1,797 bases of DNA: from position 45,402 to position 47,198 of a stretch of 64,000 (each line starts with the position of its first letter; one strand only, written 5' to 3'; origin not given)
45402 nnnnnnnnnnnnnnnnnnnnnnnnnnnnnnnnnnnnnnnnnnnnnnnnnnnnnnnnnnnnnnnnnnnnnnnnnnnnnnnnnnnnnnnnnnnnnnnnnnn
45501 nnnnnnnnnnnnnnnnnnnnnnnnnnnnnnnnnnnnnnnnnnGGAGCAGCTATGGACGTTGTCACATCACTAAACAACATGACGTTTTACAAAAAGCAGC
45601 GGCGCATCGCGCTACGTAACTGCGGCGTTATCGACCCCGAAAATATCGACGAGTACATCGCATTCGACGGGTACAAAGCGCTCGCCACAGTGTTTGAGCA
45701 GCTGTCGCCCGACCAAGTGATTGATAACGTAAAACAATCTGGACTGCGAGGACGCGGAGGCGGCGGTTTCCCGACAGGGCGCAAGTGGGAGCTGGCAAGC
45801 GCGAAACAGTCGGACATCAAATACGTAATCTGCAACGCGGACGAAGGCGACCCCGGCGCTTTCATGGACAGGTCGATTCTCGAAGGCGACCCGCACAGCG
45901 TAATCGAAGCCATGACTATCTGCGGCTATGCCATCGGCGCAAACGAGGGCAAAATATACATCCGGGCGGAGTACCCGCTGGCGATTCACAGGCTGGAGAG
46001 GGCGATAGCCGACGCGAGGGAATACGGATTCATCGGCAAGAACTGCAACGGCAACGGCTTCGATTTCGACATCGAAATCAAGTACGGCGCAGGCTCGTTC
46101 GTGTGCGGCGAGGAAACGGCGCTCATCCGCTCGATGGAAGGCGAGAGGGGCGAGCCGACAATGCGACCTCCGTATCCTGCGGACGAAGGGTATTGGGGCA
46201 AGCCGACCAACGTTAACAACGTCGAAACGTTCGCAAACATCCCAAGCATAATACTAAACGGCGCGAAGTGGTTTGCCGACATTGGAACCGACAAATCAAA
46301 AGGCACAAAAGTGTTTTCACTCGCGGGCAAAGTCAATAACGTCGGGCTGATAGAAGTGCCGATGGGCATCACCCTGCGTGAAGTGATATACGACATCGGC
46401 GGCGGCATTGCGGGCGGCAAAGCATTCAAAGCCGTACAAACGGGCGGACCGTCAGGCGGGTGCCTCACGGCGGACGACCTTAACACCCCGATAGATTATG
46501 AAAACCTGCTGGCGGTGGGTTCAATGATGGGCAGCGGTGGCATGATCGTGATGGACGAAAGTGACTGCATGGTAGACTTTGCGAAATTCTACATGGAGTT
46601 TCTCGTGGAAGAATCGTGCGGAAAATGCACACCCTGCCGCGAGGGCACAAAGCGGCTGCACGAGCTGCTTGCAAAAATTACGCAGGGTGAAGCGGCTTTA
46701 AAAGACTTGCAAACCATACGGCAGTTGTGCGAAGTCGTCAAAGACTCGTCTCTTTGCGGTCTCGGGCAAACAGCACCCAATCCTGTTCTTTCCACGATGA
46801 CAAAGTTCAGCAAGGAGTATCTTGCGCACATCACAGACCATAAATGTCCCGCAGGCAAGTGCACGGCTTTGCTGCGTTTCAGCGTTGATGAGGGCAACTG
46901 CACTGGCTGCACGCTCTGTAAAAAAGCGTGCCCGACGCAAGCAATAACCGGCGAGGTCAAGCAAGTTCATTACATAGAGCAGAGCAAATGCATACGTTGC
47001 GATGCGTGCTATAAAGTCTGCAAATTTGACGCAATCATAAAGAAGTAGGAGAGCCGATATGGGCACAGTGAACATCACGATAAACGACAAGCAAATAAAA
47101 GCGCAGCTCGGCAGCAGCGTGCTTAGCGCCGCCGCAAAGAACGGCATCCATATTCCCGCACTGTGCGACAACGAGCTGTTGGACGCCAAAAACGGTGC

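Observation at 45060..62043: FdsGBA-ordered formate dehydrogenase next to a group-3b-type [NiFe] hydrogenase with a full maturation set: candidate soluble, pyridine-nucleotide-coupled formate/H2 module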

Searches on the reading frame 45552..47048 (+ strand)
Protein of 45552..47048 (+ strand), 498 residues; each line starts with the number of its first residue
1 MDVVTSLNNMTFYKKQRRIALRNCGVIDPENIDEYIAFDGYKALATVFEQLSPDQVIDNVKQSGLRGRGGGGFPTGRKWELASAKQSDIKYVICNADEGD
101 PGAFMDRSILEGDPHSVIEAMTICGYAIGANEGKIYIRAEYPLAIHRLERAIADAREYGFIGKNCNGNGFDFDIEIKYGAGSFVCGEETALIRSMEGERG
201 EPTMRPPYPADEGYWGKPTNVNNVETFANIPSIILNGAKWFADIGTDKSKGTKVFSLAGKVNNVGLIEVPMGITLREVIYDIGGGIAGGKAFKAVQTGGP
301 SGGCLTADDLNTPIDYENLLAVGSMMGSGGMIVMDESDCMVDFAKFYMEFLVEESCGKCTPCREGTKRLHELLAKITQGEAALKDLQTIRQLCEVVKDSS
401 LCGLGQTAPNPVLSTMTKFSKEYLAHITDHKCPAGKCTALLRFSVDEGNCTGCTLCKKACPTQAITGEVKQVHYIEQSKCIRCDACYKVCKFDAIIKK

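Call 3: search_protein_families(library=pfam, proteins=[window:45552-47048:+])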
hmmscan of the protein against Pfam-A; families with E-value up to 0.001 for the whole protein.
window:45552-47048:+ (498 aa): 12 families
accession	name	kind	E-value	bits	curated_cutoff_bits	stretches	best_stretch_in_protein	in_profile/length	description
PF01512.22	Complex1_51K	-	2.2e-47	161.2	31.2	1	60-231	1-149/150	Nuo51 FMN-binding domain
PF10589.14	NADH_4Fe-4S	-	1.2e-33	115.3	23.5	1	342-426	1-85/85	NADH-ubiquinone oxidoreductase-F iron-sulfur binding region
PF00037.32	Fer4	-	2.8e-10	40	21.1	2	445-466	3-24/24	4Fe-4S binding domain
PF14697.11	Fer4_21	-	5.8e-09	36.4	35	1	445-495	3-57/59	4Fe-4S dicluster domain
PF12797.12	Fer4_2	-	2.3e-08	33.9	24.5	1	443-462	3-22/22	4Fe-4S binding domain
PF12837.12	Fer4_6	-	1.1e-07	31.9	25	1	444-465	3-24/24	4Fe-4S binding domain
PF12838.12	Fer4_7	-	6.5e-07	30.2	27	1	449-494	1-52/52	4Fe-4S dicluster domain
PF13237.11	Fer4_10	-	7.2e-07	29.5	25.5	1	445-490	4-52/53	4Fe-4S dicluster domain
PF13187.11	Fer4_9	-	2e-06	28.1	27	1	449-494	1-51/52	4Fe-4S dicluster domain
PF10531.15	SLBB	-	9.7e-06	25.8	27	1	255-303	2-53/55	SLBB domain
PF22461.2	SLBB_2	-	8.7e-05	23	27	1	255-312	3-61/79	SLBB domain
PF13484.11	Fer4_16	-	0.0009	20.4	30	1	449-470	1-21/66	4Fe-4S double cluster binding domain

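Call 4: search_protein_families(library=ncbifam, proteins=[window:45552-47048:+])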
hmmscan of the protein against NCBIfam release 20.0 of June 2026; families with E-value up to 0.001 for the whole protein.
window:45552-47048:+ (498 aa): 33 families (the best 25 are shown)
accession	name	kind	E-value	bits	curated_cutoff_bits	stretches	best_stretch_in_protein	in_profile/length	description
TIGR01959.1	nuoF_fam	equivalog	5.2e-149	496.1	558.65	1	29-427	11-410/410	NADH-quinone oxidoreductase subunit NuoF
NF008436.0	PRK11278.1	equivalog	6.3e-116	387.9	749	1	28-431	23-430/448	NADH-quinone oxidoreductase subunit NuoF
NF010120.0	PRK13596.1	equivalog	3.4e-115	385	389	1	50-431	37-421/433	NADH-quinone oxidoreductase subunit NuoF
TIGR04481.1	PR_assoc_PrdC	equivalog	5.1e-15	55.2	490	1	41-307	60-290/425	proline reductase-associated electron transfer protein PrdC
NF003454.1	PRK05035.1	equivalog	2.3e-12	46.2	345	1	23-155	97-222/556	electron transport complex subunit RsxC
TIGR01945.1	rnfC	subfamily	3.9e-12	45.5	245.95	1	23-154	95-220/435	RnfABCDGE type electron transport complex subunit C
TIGR01944.1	rnfB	subfamily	6.4e-11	42.1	68.7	1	444-495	109-160/190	RnfABCDGE type electron transport complex subunit B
NF005415.0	PRK06991.1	equivalog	3e-10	40.2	281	1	444-495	81-132/284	electron transport complex subunit RsxB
NF038196.1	ferrodoxin_EFR1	subfamily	5.5e-09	36.4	75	1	442-495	179-229/242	EFR1 family ferrodoxin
NF043039.1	HgcAB_like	equivalog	1.4e-08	34.7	285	1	428-495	287-349/350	HgcAB-like fusion protein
NF003475.0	PRK05113.1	equivalog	1.5e-08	34.7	203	1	445-495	110-160/190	electron transport complex subunit RsxB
TIGR02700.1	flavo_MJ0208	hypoth_equivalog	7.6e-08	31.9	251.35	1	434-496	134-195/234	dihydromethanopterin reductase (acceptor)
NF058577.1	FdxA_fam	equivalog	9.5e-08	32.1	65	1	449-494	8-52/52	4Fe-4S ferredoxin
TIGR04105.1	FeFe_hydrog_B1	subfamily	2.4e-07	29.8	450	1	436-497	101-161/462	monomeric [FeFe] hydrogenase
NF006446.0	PRK08764.1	equivalog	3.3e-07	30.3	220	1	446-495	84-133/139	Rnf electron transport complex subunit RnfB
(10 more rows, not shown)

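Call 17: search_solved_structures(query=window:45552-47048:+, max_evalue=1e-10, show_alignments=2)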
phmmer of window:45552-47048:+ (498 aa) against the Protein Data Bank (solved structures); distinct sequences matched with E-value up to 1e-10: 63 (the best 60 are shown).
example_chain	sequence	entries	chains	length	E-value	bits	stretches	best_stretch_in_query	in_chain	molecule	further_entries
7q4v_B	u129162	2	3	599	1e-219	733.7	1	6-497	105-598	Iron hydrogenase HydB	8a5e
8oh5_B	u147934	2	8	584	5.2e-216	721.5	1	7-495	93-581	NAD-reducing hydrogenase subunit HoxF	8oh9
7t2r_B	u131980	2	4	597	1.7e-213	713.2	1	5-496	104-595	NiFe hydrogenase subunit B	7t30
9bov_B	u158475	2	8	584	6.1e-211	704.8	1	4-495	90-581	NADH dehydrogenase (Quinone)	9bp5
7q4w_B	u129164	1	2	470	6.6e-206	688.2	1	31-497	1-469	Iron hydrogenase HydB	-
9n5u_B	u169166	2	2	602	2.5e-202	676.4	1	12-495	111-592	NfnB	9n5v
8a6t_B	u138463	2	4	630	1.8e-192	643.8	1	10-497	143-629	Electron bifurcating hydrogenase subunit HydB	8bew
9mqx_B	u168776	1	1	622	2.2e-185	620.5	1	8-495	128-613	NADH:ubiquinone oxidoreductase, NADH-binding (51 kD) subunit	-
7p5h_B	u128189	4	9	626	8.4e-179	598.8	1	6-495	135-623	Fe-hydrogenase, subunit beta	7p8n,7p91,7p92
6vw7_B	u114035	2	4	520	6e-123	414.5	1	9-423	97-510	NAD-dependent formate dehydrogenase beta subunit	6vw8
2fug_1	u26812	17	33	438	4.5e-117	395.1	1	30-429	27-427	NADH-quinone oxidoreductase chain 1 | NADH-QUINONE OXIDOREDUCTASE SUBUNIT 1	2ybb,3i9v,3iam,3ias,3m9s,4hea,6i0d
7q5y_C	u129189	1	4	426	2.7e-112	379.4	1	30-423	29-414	NADH-quinone oxidoreductase subunit F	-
6hl2_B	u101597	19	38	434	2.8e-112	379.3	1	30-423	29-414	NADH-quinone oxidoreductase subunit F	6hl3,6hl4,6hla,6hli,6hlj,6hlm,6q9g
6q9c_B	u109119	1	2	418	3e-112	379.2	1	30-423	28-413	NADH-quinone oxidoreductase subunit F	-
6r7p_B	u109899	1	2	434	7.1e-112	378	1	30-423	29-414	NADH-quinone oxidoreductase subunit F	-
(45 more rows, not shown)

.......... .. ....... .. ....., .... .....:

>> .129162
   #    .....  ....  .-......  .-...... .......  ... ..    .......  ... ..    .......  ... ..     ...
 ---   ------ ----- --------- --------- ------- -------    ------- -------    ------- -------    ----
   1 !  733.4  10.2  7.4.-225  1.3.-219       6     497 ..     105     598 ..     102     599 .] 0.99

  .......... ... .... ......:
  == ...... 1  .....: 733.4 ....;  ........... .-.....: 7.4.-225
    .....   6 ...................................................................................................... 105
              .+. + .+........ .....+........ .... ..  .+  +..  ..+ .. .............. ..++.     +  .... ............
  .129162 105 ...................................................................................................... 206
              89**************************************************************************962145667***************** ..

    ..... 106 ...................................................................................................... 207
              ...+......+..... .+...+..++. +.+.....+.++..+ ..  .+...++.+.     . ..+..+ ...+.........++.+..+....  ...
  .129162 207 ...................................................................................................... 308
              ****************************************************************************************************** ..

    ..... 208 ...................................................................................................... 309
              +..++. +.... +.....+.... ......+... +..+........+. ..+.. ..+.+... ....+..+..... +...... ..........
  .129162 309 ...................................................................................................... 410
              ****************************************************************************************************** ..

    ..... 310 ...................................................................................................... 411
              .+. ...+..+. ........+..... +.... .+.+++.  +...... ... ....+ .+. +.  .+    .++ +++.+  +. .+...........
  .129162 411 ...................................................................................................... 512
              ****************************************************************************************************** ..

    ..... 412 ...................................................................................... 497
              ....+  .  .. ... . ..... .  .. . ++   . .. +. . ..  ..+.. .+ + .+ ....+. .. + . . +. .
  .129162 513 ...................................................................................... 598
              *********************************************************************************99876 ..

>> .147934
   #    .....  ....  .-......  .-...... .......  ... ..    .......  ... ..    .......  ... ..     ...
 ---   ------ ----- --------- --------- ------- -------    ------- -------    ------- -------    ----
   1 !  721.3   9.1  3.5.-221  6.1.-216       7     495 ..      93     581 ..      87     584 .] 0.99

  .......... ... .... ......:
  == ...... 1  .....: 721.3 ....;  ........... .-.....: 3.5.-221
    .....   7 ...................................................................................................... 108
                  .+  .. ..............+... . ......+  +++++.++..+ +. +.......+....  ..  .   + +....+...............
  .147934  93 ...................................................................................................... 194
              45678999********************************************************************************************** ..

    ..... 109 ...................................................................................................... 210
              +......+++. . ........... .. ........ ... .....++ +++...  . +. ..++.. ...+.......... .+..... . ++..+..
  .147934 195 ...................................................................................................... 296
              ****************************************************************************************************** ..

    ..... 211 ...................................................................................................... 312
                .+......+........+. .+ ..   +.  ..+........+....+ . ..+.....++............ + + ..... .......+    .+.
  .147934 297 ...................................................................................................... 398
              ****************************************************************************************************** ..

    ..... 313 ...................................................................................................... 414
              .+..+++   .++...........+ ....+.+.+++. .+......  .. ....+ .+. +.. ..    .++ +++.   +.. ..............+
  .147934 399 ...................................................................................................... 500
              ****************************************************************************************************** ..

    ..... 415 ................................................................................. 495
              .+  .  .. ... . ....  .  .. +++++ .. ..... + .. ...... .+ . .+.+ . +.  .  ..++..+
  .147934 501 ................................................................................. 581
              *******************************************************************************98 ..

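Call 25: find_homologous_proteins(query=window:45552-47048:+)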
Query window:45552-47048:+ (498 aa): 8000 proteins with E <= 0.001 among 8000 candidates; the best 120 are listed.
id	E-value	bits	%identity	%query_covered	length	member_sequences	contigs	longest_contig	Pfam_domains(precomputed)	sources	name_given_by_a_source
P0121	0.0e+0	1157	100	100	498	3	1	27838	PF14697.12,PF10531.16,PF10589.15,PF12797.13,PF12837.13,PF00037.33,PF12838.13,PF01512.23,PF13237.12,PF13187.12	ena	-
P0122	2.2e-292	988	84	100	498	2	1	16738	PF14697.12,PF10531.16,PF10589.15,PF12797.13,PF12837.13,PF00037.33,PF12838.13,PF01512.23,PF13237.12,PF13187.12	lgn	-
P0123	1.7e-291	985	83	100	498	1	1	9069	PF14697.12,PF10531.16,PF10589.15,PF12797.13,PF12837.13,PF00037.33,PF12838.13,PF01512.23,PF13237.12,PF13187.12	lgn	-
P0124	2.0e-264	896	-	-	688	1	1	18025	PF10531.16,PF10589.15,PF12837.13,PF00037.33,PF01257.26,PF12838.13,PF01512.23,PF13237.12,PF13187.12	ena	-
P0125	3.2e-252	856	72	99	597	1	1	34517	PF10531.16,PF10589.15,PF12797.13,PF12837.13,PF00037.33,PF01257.26,PF12838.13,PF01512.23,PF13237.12,PF13187.12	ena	-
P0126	7.5e-251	851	72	98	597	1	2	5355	PF14697.12,PF10531.16,PF10589.15,PF12797.13,PF12837.13,PF00037.33,PF01257.26,PF12838.13,PF01512.23,PF13237.12,PF13187.12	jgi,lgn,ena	-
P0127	1.4e-250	851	72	98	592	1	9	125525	PF14697.12,PF12837.13,PF01257.26,PF12838.13,PF10531.16,PF10589.15,PF12797.13,PF00037.33,PF01512.23,PF13237.12,PF13183.12,PF13187.12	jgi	jgi:NADH:ubiquinone oxidoreductase subunit F (NADH-binding)/(2Fe-2S) ferredoxin/NAD-dependent dihydr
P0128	1.4e-250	850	71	99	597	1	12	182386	PF10531.16,PF10589.15,PF12797.13,PF12837.13,PF00037.33,PF01257.26,PF12838.13,PF01512.23,PF13237.12,PF13183.12,PF13187.12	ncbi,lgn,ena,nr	ncbi:MAG: NADP-reducing hydrogenase subunit HndC [Epulopiscium sp.]|nr:hndC [Defluviitaleaceae bacte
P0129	1.6e-250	850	72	98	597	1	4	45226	PF14697.12,PF10589.15,PF12797.13,PF12837.13,PF00037.33,PF01257.26,PF12838.13,PF01512.23,PF13237.12,PF13187.12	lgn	-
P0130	3.0e-250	849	72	99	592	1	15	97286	PF14697.12,PF10589.15,PF12797.13,PF12837.13,PF00037.33,PF01257.26,PF12838.13,PF01512.23,PF13237.12,PF13187.12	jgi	-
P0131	3.1e-250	849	72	99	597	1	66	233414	PF14697.12,PF10589.15,PF12797.13,PF12837.13,PF00037.33,PF01257.26,PF12838.13,PF01512.23,PF13237.12,PF13187.12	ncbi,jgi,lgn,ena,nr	ncbi:MAG TPA: NADH-quinone oxidoreductase subunit NuoF [Defluviitaleaceae bacterium]|nr:NADH-quinone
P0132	7.2e-250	848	71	99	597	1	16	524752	PF10531.16,PF10589.15,PF12797.13,PF12837.13,PF00037.33,PF01257.26,PF12838.13,PF01512.23,PF13237.12,PF13183.12,PF13187.12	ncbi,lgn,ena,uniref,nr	ncbi:NADH-quinone oxidoreductase subunit NuoF [Defluviitalea raffinosedens]|uniref:NADH-quinone oxid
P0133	7.3e-250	848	71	99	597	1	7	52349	PF14697.12,PF12837.13,PF01257.26,PF12838.13,PF10531.16,PF10589.15,PF12797.13,PF00037.33,PF01512.23,PF13237.12,PF13183.12,PF13187.12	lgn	-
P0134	7.6e-250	848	72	99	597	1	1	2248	PF14697.12,PF10589.15,PF12797.13,PF12837.13,PF00037.33,PF01257.26,PF12838.13,PF01512.23,PF13237.12,PF13187.12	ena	-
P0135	8.1e-250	848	72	99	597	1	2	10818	PF10531.16,PF10589.15,PF12797.13,PF12837.13,PF00037.33,PF01257.26,PF12838.13,PF01512.23,PF13237.12,PF13183.12,PF13187.12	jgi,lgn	jgi:NADP-reducing hydrogenase subunit HndC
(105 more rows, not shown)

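Call 26: find_encoding_contigs(protein=P0121, flank=10000, max_places=4)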
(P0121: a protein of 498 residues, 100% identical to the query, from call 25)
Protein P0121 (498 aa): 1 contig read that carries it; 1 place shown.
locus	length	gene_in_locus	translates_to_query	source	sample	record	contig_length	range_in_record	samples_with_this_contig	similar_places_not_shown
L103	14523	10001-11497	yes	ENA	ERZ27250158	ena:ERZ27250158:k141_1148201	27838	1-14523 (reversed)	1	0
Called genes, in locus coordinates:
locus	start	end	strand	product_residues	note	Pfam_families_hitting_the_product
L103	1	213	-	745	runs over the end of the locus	PF00982:Glyco_transf_20, PF00534:Glycos_transf_1 (faint), PF02358:Trehalose_PPase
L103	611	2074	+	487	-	PF00149:Metallophos, PF02872:5_nucleotid_C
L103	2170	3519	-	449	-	PF00890:FAD_binding_2 (weak), PF01134:GIDA (faint), PF01266:DAO (weak), PF03486:HI0933_like (faint), PF07992:Pyr_redox_2, PF13738:Pyr_redox_3, PF00070:Pyr_redox, PF02852:Pyr_redox_dim, +1 more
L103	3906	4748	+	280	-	PF01261:AP_endonuc_2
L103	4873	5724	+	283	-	PF00248:Aldo_ket_red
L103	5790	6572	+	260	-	PF01764:Lipase_3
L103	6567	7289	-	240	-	PF14808:TMEM164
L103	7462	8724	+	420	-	PF00037:Fer4 (faint), PF12837:Fer4_6 (faint), PF13237:Fer4_10 (weak), PF14697:Fer4_21, PF12838:Fer4_7, PF13187:Fer4_9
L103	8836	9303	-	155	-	-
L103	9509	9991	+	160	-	PF01257:2Fe-2S_thioredx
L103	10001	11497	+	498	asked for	PF01512:Complex1_51K, PF10531:SLBB (weak), PF10589:NADH_4Fe-4S, PF00037:Fer4 (weak), PF12837:Fer4_6 (weak), PF12838:Fer4_7 (weak), PF13187:Fer4_9 (weak), PF14697:Fer4_21, +3 more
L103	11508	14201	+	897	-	PF13510:Fer2_4, PF12797:Fer4_2 (faint), PF10588:NADH-G_4Fe-4S_3, PF12838:Fer4_7 (weak), PF00037:Fer4 (weak), PF04879:Molybdop_Fe4S4, PF00384:Molybdopterin, PF01568:Molydop_binding, +1 more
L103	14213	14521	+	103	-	?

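Call 27: find_encoding_contigs(protein=P0122, flank=10000, max_places=4)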
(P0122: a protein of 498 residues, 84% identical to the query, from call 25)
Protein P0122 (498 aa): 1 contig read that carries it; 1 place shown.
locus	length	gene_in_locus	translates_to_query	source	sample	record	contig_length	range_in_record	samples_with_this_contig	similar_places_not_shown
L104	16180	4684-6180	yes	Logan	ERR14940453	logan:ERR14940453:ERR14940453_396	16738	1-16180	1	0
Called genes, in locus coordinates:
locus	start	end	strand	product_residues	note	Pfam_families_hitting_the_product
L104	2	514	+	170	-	?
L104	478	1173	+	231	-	PF02463:SMC_N (weak), PF00005:ABC_tran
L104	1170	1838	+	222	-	PF00005:ABC_tran, PF02463:SMC_N, PF13304:AAA_21 (faint)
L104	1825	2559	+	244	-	PF02361:CbiQ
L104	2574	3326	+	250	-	PF03205:MobB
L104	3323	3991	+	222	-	-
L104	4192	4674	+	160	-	PF01257:2Fe-2S_thioredx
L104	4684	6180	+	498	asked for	PF01512:Complex1_51K, PF10589:NADH_4Fe-4S, PF00037:Fer4, PF12837:Fer4_6 (weak), PF12838:Fer4_7 (weak), PF13187:Fer4_9 (weak), PF13237:Fer4_10, PF00037:Fer4 (weak), +3 more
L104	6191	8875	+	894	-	PF13510:Fer2_4, PF12797:Fer4_2 (faint), PF10588:NADH-G_4Fe-4S_3, PF12838:Fer4_7 (weak), PF00037:Fer4 (weak), PF04879:Molybdop_Fe4S4, PF00384:Molybdopterin, PF01568:Molydop_binding, +1 more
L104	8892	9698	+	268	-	PF02634:FdhD-NarQ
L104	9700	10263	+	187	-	PF12804:NTP_transf_3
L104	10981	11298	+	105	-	-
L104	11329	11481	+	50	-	-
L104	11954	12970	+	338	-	PF00356:LacI, PF00532:Peripla_BP_1, PF13407:Peripla_BP_4, PF13377:Peripla_BP_3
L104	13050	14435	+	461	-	PF00171:Aldedh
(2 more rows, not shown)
